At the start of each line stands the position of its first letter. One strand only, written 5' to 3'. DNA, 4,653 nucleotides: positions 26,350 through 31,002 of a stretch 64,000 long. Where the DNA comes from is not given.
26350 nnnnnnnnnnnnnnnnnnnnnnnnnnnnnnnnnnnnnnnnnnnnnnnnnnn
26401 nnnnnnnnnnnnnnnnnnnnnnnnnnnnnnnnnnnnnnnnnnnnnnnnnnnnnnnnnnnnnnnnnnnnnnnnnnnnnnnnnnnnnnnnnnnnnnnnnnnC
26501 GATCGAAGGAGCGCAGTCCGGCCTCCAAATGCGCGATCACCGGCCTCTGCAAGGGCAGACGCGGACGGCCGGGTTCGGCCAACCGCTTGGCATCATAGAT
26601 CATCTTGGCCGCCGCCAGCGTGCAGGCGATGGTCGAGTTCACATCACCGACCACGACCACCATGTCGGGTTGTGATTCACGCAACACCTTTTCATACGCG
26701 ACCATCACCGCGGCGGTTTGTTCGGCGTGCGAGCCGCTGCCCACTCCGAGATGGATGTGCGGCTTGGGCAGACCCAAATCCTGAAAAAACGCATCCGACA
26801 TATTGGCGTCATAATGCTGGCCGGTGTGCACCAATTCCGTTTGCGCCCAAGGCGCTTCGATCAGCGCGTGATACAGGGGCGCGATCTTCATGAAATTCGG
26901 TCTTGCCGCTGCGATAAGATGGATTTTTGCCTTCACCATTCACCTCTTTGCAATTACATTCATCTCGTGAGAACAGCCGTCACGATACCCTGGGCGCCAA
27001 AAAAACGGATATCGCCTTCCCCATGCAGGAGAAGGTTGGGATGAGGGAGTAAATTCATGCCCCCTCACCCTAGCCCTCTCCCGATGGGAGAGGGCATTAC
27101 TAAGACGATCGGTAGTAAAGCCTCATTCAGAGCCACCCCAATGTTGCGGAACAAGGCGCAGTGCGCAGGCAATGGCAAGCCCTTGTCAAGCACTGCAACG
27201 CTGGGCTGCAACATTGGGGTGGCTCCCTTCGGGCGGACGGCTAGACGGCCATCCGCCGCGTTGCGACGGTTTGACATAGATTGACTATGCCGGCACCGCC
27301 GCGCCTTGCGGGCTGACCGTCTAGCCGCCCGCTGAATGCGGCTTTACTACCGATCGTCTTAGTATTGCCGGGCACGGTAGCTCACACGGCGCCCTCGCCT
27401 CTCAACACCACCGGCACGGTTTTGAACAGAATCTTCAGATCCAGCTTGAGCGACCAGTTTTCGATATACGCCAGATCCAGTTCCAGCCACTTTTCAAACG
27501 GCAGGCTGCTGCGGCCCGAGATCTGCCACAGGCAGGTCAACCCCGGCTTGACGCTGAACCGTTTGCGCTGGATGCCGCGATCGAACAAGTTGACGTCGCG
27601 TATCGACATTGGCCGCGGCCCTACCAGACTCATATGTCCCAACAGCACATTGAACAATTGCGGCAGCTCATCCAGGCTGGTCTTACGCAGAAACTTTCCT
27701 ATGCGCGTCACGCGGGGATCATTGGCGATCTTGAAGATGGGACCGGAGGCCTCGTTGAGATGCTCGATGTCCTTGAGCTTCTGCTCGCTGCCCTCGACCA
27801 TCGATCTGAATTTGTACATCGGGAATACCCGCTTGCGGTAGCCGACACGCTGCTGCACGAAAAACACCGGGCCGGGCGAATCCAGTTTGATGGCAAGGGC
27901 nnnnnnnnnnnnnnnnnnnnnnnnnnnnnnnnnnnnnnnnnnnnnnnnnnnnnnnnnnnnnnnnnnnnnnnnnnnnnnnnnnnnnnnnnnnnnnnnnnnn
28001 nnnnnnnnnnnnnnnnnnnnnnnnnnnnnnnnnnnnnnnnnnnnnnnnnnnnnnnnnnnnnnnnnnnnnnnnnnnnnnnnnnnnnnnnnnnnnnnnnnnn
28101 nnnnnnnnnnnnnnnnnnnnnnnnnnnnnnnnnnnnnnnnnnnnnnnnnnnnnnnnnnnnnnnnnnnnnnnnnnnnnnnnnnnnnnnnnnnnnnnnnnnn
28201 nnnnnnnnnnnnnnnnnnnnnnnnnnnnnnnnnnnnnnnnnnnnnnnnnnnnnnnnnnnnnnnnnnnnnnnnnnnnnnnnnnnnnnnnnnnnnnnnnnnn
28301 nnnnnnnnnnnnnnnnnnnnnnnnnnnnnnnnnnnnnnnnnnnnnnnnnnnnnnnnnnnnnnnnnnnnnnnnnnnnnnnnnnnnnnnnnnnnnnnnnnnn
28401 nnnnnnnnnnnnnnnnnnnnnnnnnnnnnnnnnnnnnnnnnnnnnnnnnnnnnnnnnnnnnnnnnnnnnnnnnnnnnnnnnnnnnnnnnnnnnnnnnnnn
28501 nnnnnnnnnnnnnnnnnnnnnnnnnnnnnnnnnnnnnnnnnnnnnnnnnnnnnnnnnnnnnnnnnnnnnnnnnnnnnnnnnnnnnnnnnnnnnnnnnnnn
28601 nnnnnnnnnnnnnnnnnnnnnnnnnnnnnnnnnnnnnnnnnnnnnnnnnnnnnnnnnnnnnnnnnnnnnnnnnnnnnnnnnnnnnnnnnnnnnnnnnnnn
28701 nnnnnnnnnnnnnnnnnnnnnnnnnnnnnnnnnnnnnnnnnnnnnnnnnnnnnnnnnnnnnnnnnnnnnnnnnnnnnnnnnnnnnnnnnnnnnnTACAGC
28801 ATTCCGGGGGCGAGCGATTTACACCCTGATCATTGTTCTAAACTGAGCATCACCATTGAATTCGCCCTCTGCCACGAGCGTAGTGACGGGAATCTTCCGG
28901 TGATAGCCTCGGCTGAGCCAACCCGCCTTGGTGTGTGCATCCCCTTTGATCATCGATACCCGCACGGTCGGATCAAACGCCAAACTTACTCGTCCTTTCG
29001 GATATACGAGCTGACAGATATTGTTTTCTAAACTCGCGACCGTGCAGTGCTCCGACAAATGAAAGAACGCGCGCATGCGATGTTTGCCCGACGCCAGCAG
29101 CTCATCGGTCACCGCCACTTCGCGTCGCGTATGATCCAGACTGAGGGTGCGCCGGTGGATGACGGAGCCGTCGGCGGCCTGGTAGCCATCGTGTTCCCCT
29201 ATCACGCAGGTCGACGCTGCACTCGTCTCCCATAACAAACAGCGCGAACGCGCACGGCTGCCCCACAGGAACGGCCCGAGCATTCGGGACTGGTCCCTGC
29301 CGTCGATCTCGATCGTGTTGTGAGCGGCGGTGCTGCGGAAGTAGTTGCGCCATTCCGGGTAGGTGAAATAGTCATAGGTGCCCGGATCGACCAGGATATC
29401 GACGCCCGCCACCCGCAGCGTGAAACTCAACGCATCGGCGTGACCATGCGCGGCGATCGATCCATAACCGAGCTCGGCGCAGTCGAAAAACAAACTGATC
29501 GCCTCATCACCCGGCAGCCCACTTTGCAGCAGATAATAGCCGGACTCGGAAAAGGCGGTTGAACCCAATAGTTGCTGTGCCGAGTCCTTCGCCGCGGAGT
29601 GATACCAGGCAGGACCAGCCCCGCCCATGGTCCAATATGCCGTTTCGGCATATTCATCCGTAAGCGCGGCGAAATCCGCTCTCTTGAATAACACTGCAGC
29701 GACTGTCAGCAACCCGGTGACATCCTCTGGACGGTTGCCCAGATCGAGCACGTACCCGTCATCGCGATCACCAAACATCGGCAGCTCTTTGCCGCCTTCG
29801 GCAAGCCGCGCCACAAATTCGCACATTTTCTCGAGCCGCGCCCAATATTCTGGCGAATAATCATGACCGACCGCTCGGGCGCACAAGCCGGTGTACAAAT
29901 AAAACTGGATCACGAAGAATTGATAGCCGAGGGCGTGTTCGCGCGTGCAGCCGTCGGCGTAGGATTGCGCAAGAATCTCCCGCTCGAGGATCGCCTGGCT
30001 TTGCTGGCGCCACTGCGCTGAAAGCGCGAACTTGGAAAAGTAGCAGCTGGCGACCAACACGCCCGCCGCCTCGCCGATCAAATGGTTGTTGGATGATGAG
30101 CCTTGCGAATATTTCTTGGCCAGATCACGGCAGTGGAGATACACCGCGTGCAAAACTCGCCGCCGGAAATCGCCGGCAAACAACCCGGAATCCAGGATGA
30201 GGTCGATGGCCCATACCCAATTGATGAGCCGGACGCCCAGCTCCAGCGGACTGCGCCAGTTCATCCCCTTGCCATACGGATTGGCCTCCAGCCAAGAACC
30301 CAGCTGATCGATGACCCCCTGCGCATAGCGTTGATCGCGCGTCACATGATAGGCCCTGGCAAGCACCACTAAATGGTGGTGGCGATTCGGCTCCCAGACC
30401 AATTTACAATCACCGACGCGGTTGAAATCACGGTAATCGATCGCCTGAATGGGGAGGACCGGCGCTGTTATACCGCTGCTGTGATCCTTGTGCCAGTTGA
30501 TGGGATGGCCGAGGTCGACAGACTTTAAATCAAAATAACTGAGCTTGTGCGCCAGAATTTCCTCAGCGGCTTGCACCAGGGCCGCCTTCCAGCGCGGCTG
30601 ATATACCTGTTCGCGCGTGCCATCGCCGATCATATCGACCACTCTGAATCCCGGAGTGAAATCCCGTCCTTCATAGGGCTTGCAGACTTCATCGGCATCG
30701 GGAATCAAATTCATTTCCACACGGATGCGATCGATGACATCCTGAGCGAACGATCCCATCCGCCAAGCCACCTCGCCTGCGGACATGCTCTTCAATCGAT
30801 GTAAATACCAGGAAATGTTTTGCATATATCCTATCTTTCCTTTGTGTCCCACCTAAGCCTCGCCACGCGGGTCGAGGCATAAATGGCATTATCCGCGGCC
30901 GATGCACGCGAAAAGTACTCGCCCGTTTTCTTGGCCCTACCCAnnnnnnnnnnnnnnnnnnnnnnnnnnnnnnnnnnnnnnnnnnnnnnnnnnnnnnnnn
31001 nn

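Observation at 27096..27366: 270-bp MITE-like element with 25-bp perfect terminal inverted repeats and two internal long hairpins inside the operon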

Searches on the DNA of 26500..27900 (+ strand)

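Call 4: search_rna_families(source=window, start=26500, end=27900, threshold=evalue, max_evalue=10, show_alignments=2)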
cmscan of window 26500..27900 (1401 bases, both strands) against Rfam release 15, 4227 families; matches with E-value up to 10: 18.
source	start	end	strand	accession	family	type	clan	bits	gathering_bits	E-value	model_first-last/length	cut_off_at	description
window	27233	27332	-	RF04159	MIR1437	Gene; miRNA;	-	23.3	168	0.28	1-192/192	no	MIR1437 microRNA precursor family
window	27026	27083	+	RF03964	mir-H1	Gene; miRNA;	-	21.7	97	1.2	1-85/85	no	mir-H1 microRNA precursor family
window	27029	27080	-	RF00707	mir-197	Gene; miRNA;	-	21.4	74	1.1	1-75/75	no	mir-197 microRNA precursor family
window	27045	27122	+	RF03541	Flavi_ISFV_xrRNA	Cis-reg;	-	21.3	50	0.087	1-89/89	no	Insect-specific Flavivirus exoribonuclease-resistant RNA element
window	27024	27084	-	RF03778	mir-483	Gene; miRNA;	-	20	60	1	1-75/75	no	mir-483 microRNA precursor family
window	27021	27087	+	RF00772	mir-328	Gene; miRNA;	-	19.8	70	2.3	1-75/75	no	mir-328 microRNA precursor family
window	27026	27083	-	RF03964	mir-H1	Gene; miRNA;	-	19.4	97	3.9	1-85/85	no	mir-H1 microRNA precursor family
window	27000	27101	+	RF02232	sX13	Gene; sRNA;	-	19.2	50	0.6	1-115/115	no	Xanthomonadaceae sRNA sX13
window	27024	27086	+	RF03360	mir-3156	Gene; miRNA;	-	19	76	1.4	1-77/77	no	mir-3156 microRNA precursor family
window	27015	27093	-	RF03261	mir-1759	Gene; miRNA;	-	18.5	58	2.5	1-75/75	no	mir-1759 microRNA precursor family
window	27026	27083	-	RF03408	mir-5890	Gene; miRNA;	-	17.7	54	1.2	10-70/78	no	mir-5890 microRNA precursor family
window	27009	27097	+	RF03308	MIR848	Gene; miRNA;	-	17.1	90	2.4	1-97/97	no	MIR848 microRNA precursor family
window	27239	27327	-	RF04019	MIR950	Gene; miRNA;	-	17.1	95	5.7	1-92/92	no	MIR950 microRNA precursor family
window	27228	27335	-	RF04057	MIR1432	Gene; miRNA;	-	16.7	90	9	1-89/89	no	MIR1432 microRNA precursor family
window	27015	27093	-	RF03329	mir-4743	Gene; miRNA;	-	16.6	72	3.8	1-101/101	no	mir-4743 microRNA precursor family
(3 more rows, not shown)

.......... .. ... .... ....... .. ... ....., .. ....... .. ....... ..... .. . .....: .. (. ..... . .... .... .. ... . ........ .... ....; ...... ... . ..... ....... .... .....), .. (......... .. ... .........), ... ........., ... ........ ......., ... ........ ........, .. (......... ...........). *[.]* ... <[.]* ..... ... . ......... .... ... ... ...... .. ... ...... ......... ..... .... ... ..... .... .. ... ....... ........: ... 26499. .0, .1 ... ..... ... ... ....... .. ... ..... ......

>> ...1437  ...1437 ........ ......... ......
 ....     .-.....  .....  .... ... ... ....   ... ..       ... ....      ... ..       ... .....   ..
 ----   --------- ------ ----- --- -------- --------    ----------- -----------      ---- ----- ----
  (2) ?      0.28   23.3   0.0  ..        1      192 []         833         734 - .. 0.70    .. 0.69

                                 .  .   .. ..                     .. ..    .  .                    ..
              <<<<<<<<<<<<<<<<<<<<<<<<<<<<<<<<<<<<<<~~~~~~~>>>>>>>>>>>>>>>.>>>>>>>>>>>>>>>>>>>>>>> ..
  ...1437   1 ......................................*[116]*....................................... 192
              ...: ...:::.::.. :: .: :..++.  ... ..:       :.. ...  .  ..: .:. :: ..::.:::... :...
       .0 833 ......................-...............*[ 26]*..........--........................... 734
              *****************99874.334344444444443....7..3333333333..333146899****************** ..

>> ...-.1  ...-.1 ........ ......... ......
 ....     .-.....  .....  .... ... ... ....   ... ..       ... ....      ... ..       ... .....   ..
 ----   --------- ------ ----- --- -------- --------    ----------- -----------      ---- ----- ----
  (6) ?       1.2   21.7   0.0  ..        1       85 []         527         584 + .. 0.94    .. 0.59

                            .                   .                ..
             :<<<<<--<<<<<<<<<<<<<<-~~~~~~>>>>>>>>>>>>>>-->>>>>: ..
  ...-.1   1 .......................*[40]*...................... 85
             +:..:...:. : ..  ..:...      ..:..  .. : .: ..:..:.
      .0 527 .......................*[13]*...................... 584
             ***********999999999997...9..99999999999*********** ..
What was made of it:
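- On Any Rfam RNA family (riboswitch, leader, ribozyme, sRNA): The best local hit is 23 bits against a gathering score of 168, to a plant miRNA model that simply matches any long hairpin (call 4).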

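Call 23: search_dna_similar(query=window:27085-27378:+, collection=plasmids, mode=distant, max_evalue=1)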
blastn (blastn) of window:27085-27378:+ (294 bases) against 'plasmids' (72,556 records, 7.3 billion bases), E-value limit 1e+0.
Records with a match: 2; places in all: 2; records where one place covers at least 80% of the query: 0.
Best place of each record, by identity: 90-95% 1; 60-80% 1.
By first word of the organism name: Paracoccus 1; Enterobacter 1.
By predicted mobility (MOB-suite, as given by PLSDB): non-mobilizable 1; conjugative 1.
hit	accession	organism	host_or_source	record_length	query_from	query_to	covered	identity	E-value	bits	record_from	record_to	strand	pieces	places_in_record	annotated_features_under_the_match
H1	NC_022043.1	Paracoccus aminophilus JCM 7686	-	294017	207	268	21%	76.6%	3e-1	43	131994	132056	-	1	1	ATP-binding protein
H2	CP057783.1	Enterobacter sp. RHB15-C17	culture,Pooled sheep faecal samples ...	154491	61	91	11%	90.6%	9e-1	42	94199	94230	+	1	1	hypothetical protein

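Call 50: search_dna_similar(query=window:27010-27097:+, collection=ecoli_genomes, mode=distant, max_evalue=10, max_rows=8)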
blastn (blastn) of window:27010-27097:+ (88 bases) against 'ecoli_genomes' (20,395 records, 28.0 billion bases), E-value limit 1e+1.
Records with a match: 5397; places in all: 46054; records where one place covers at least 80% of the query: 39.
Genomes with a match: 5366 of 5426; with a place that covers at least 80% of the query: 39. Places per genome that has any: lowest 1, median 9, highest 19. On chromosomes: 46008 places; on plasmids: 46.
Best place of each record, by identity: 95-99% 100; 90-95% 155; 80-90% 5086; 60-80% 56.
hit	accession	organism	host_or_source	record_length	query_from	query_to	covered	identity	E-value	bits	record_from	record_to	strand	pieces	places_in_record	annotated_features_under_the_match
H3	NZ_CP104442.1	Escherichia coli strain HBUT-L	missing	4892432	3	85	94%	72.6%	6e-2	46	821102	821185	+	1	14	none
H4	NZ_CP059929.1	Escherichia coli strain 162.2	Turkey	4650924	3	85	94%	72.1%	7e-1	42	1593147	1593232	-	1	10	none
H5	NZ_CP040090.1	Escherichia coli strain FT130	Migratory bird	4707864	3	85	94%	72.1%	7e-1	42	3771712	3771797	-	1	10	none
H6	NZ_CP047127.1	Escherichia coli K-12 strain K-12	not applicable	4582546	3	85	94%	72.1%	7e-1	42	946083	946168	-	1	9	none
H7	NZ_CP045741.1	Escherichia coli strain DH5alpha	not applicable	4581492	3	85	94%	72.1%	7e-1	42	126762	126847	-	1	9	none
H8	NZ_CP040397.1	Escherichia coli strain BA22372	Homo sapiens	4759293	3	85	94%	72.1%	7e-1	42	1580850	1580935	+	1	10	none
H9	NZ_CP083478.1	Escherichia coli strain elppa10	Homo sapiens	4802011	3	85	94%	72.1%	7e-1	42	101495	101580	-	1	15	none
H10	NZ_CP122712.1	Escherichia coli strain ETEC1749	Sus scrofa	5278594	3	85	94%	72.1%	7e-1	42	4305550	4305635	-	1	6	none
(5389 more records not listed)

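Call 52: get_annotated_region(hit=H6, flank=300)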
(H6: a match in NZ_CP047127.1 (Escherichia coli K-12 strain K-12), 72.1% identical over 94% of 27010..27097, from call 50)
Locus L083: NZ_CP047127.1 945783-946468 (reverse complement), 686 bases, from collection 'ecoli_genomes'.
description: Escherichia coli K-12 chromosome, complete genome
organism: Escherichia coli K-12 strain K-12 (NCBI taxid 83333)
replicon: chromosome; assembly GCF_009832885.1
host: not applicable; source: -; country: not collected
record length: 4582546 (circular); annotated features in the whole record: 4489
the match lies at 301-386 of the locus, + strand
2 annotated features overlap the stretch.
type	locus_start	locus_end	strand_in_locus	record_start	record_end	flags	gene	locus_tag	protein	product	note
CDS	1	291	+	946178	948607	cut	hrpB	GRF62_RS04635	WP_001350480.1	ATP-dependent helicase HrpB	-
CDS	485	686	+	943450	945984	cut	mrcB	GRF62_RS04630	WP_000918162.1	bifunctional glycosyl transferase/transpeptidase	-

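Call 56: search_dna_similar(query=window:27093-27369:+, collection=phages, mode=distant, max_evalue=1, max_rows=5)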
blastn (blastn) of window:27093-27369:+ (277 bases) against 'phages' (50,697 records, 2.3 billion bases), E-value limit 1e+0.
Records with a match: 3; places in all: 3; records where one place covers at least 80% of the query: 0.
Best place of each record, by identity: 90-95% 3.
By first word of the organism name: Pantoea 2; Bacteriophage 1.
By host as written in the record: Pantoea agglomerans ARC 2; - 1.
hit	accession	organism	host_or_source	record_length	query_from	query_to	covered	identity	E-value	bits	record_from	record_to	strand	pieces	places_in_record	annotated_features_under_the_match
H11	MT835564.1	Bacteriophage sp.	human fecal samples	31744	161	190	11%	90.0%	9e-1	39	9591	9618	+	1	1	record has no annotation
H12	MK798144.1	Pantoea phage vB_PagM_PSKM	Pantoea agglomerans ARC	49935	60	86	10%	92.6%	3e-1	41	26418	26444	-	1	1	ssDNA-binding protein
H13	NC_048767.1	Pantoea phage vB_PagM_PSKM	Pantoea agglomerans ARC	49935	60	86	10%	92.6%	3e-1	41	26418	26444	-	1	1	single strand DNA binding protein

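Call 61: search_dna_similar(query=window:27096-27366:+, collection=ecoli_genomes, mode=distant, max_evalue=1, max_rows=5)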
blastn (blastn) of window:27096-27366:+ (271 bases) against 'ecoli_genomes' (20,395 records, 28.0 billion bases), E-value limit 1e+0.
No match.
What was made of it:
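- On ERIC/IRU: BLASTN (word size 11) of the element against 5,426 E. coli genomes, which carry ERIC, gave no match at E<=1 (call 61).
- Closest known: ERIC/IRU elements of enterobacteria. Different: BLASTN of this element against 5,426 E. coli genomes finds nothing (call 61).
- BLASTN finds nothing in plasmids, phages or E. coli genomes (calls 23, 56, 61).
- Tried and rejected: BLASTN against plasmids, phages and E. coli genomes gave only sub-30-nt chance hits or nothing (calls 23, 56, 61).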

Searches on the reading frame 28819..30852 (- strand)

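Call 18: search_protein_families(library=pfam, proteins=[window:28819-30852:-])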
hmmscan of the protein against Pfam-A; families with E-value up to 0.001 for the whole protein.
window:28819-30852:- (677 aa): 3 families
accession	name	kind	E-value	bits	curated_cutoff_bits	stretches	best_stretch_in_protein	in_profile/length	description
PF07940.18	Hepar_II_III_C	-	7.5e-56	189.7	24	1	430-670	5-233/237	Heparinase II/III-like, C-terminal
PF16889.11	Hepar_II_III_N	-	1e-30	107.7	22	1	94-363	59-313/340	Heparinase II/III N-terminus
PF05426.18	Alginate_lyase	-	8.7e-08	32.4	22.2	1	163-355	64-273/275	Alginate lyase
